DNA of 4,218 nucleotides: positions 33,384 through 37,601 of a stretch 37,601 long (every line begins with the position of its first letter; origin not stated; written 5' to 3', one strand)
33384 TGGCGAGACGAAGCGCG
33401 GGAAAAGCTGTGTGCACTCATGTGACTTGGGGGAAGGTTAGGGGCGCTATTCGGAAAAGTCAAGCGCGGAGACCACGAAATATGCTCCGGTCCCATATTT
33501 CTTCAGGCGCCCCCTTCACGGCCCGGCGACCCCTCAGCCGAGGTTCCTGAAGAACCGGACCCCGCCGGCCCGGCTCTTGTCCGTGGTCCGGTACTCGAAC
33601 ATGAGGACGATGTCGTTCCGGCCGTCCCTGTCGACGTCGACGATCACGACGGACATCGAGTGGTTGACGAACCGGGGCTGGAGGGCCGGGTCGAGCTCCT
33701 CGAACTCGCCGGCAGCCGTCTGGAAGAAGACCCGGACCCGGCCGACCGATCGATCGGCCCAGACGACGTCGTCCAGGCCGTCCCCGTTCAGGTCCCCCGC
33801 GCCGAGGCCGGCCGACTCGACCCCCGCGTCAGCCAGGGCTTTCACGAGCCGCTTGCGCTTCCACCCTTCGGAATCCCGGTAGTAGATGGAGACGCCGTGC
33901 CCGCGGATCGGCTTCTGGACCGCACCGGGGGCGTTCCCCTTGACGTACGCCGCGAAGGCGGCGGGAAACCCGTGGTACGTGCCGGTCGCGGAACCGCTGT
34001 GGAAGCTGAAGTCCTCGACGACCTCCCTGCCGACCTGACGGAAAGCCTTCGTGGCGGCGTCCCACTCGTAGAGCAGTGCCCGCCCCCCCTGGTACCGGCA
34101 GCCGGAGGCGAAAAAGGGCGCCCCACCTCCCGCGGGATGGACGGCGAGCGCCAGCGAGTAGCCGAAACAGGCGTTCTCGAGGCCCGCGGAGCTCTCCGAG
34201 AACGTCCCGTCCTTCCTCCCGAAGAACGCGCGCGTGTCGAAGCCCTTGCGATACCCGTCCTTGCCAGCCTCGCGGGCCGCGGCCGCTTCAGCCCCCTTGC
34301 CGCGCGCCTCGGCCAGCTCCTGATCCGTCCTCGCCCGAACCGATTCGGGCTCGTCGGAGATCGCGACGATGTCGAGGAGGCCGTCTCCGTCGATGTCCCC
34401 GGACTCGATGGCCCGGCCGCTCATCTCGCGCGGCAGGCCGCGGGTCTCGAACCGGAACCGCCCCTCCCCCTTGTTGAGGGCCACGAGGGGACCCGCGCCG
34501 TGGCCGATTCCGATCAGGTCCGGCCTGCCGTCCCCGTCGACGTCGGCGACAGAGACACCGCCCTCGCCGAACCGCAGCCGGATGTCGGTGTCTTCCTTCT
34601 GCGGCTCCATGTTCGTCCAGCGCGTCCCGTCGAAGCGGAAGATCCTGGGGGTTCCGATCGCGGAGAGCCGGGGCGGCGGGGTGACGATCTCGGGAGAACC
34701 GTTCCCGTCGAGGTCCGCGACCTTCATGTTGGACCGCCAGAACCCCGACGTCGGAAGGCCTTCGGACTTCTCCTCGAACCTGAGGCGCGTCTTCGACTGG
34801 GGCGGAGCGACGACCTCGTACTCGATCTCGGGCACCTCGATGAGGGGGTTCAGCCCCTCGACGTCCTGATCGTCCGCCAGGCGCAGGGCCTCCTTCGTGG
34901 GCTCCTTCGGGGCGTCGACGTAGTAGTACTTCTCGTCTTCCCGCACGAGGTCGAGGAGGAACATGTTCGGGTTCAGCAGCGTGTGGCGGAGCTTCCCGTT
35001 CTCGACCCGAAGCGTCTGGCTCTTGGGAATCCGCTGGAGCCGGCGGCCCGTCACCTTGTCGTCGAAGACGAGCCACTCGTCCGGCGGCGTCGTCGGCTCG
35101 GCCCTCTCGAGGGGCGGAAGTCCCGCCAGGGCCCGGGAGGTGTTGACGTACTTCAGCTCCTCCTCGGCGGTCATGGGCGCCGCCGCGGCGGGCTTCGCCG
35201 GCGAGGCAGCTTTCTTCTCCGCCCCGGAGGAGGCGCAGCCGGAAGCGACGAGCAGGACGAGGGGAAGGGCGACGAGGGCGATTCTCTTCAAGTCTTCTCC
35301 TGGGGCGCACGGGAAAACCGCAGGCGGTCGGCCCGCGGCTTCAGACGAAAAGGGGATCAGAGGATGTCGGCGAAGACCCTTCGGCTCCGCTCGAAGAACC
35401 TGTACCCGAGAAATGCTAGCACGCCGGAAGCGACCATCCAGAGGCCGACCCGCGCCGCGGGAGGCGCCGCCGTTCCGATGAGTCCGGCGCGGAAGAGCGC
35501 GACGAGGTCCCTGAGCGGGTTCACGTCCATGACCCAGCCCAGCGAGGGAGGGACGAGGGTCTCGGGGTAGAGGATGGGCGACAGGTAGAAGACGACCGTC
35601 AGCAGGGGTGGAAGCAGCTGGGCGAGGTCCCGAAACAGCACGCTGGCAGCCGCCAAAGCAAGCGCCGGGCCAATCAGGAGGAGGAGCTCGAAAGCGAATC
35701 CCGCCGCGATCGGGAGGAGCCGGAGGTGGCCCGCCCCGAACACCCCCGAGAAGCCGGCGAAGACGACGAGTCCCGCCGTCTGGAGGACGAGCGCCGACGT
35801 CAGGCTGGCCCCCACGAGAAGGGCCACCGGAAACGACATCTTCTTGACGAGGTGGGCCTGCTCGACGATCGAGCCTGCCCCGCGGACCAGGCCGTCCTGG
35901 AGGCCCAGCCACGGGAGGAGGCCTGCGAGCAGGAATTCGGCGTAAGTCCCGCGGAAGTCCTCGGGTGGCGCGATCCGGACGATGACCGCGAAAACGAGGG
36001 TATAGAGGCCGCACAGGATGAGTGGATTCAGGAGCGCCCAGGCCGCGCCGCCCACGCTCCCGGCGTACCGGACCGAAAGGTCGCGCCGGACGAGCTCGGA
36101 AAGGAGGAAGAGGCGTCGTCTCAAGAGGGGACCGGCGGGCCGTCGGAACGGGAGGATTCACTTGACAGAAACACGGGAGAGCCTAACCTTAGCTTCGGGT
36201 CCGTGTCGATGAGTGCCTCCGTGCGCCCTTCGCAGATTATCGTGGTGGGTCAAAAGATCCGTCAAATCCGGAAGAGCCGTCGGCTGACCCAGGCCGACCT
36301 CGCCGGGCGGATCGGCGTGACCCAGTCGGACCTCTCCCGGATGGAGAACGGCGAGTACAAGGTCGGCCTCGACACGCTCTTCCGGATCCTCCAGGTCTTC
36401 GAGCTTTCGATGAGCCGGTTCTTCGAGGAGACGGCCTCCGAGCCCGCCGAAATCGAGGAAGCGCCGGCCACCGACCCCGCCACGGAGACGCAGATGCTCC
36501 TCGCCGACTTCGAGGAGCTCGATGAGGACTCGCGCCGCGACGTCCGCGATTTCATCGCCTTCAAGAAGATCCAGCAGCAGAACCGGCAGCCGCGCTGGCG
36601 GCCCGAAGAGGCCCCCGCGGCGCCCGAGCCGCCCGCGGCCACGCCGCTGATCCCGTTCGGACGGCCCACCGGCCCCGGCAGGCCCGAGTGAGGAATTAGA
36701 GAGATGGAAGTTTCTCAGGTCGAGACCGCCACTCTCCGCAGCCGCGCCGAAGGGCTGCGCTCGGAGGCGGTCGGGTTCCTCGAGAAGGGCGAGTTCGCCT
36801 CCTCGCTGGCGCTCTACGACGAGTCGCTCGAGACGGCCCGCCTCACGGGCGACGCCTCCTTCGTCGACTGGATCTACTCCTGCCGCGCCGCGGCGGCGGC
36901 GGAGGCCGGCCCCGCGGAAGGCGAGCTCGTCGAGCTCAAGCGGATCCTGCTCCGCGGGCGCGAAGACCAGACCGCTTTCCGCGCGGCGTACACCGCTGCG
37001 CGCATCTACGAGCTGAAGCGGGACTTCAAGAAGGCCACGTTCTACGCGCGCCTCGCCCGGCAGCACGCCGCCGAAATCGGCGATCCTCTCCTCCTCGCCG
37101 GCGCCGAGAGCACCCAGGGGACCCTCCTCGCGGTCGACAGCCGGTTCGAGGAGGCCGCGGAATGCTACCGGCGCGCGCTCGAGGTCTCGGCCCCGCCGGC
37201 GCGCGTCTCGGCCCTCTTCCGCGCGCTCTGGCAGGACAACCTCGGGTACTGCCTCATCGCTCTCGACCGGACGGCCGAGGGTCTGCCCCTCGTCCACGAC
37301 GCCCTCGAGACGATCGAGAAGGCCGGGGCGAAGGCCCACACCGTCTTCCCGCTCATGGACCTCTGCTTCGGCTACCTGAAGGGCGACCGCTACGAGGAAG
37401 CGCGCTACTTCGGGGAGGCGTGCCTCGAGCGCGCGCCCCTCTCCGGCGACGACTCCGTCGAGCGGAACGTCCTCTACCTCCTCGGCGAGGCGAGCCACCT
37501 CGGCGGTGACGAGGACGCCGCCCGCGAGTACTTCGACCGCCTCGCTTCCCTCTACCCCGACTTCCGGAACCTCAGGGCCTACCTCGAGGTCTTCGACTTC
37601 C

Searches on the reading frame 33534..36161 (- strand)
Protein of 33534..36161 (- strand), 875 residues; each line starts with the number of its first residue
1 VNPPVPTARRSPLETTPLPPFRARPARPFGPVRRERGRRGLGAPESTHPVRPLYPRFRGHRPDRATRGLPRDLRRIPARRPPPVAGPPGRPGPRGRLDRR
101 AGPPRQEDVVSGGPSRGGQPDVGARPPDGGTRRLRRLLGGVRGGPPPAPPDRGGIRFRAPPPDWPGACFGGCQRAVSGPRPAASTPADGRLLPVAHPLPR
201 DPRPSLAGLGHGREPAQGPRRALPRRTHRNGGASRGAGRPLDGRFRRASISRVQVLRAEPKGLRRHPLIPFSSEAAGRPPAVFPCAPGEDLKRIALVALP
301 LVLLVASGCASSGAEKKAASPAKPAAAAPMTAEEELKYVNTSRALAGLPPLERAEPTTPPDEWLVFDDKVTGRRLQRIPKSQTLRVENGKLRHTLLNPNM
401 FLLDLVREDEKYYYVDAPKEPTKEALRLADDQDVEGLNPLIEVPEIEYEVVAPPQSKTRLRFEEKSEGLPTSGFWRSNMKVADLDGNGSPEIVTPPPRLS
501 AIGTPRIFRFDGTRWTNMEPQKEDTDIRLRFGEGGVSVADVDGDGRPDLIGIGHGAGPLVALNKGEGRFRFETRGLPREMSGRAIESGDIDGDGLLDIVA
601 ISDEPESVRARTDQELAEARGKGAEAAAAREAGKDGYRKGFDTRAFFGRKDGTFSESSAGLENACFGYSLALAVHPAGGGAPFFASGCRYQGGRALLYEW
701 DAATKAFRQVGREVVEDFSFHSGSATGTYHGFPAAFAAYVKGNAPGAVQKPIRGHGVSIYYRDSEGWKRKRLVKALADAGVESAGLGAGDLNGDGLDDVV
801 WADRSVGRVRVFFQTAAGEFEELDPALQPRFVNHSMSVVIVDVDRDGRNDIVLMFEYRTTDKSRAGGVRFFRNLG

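Call 28: search_protein_families(library=pfam, proteins=[window:33534-36161:-], max_evalue=0.001)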
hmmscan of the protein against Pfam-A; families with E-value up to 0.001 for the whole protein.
window:33534-36161:- (875 aa): 2 families
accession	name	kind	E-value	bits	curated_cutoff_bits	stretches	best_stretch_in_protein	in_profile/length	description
PF13517.12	FG-GAP_3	-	8.1e-31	106.9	26.9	2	540-599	1-60/61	FG-GAP-like repeat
PF01839.29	FG-GAP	-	2.7e-16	59.5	22.1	0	786-811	5-36/37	FG-GAP repeat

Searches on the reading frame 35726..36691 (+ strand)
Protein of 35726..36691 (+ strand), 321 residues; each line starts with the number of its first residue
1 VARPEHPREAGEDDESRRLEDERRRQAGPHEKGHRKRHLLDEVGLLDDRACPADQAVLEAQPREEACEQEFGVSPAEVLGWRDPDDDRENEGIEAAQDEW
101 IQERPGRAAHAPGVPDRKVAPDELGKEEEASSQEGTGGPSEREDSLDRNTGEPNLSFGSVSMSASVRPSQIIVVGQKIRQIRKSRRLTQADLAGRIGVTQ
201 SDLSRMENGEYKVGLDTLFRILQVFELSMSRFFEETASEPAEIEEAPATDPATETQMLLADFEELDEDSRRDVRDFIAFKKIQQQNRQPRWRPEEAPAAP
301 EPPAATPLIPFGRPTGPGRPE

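Call 28: search_protein_families(library=pfam, proteins=[window:35726-36691:+], max_evalue=0.001)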
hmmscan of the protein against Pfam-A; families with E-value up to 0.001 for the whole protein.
window:35726-36691:+ (321 aa): 6 families
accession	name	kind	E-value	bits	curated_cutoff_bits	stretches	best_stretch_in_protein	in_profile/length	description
PF01381.28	HTH_3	-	6.6e-13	48.9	23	1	178-230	1-53/55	Helix-turn-helix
PF13560.12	HTH_31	-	3.3e-10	40.6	27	1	175-228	3-57/64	Helix-turn-helix domain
PF12844.13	HTH_19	-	2.6e-08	34.1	30.2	1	175-229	1-55/64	Helix-turn-helix domain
PF13443.12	HTH_26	-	4e-07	30.6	22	1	177-229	1-54/63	Cro/C1-type HTH DNA-binding domain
PF13744.12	HTH_37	-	3e-05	24.2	27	1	176-210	21-55/80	Helix-turn-helix domain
PF22495.2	HTH_92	-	3e-05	23.7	27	1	179-210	1-32/45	RsaL-like HTH domain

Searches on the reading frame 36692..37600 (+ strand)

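Call 55: search_protein_families(library=pfam, proteins=[window:36692-37600:+], max_evalue=0.01)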
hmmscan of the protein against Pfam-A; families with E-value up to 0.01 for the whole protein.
window:36692-37600:+ (303 aa): 9 families
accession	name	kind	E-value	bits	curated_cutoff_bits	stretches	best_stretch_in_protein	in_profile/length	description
PF07719.23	TPR_2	-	3.6e-12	45.8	27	1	260-290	3-33/34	Tetratricopeptide repeat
PF13424.12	TPR_12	-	1.3e-10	41.8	30.1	2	226-288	11-75/77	Tetratricopeptide repeat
PF00515.34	TPR_1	-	1.5e-05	25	27.8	0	150-165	15-30/34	Tetratricopeptide repeat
PF13181.12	TPR_8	-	1.8e-05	25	25.7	0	260-290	3-33/34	Tetratricopeptide repeat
PF17874.7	TPR_MalT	-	1.8e-05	24.6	45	1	64-167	6-111/336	MalT-like TPR region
PF13174.12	TPR_6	-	0.00018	22.4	26.3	1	260-290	2-32/33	Tetratricopeptide repeat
PF13176.12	TPR_7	-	0.0072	16.8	27.9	0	151-166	14-29/36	Tetratricopeptide repeat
PF13428.12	TPR_14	-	0.0084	17.1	23.5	0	259-296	2-39/44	Tetratricopeptide repeat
PF13432.12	TPR_16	-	0.0098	16.8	32.7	0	233-290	12-63/65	Tetratricopeptide repeat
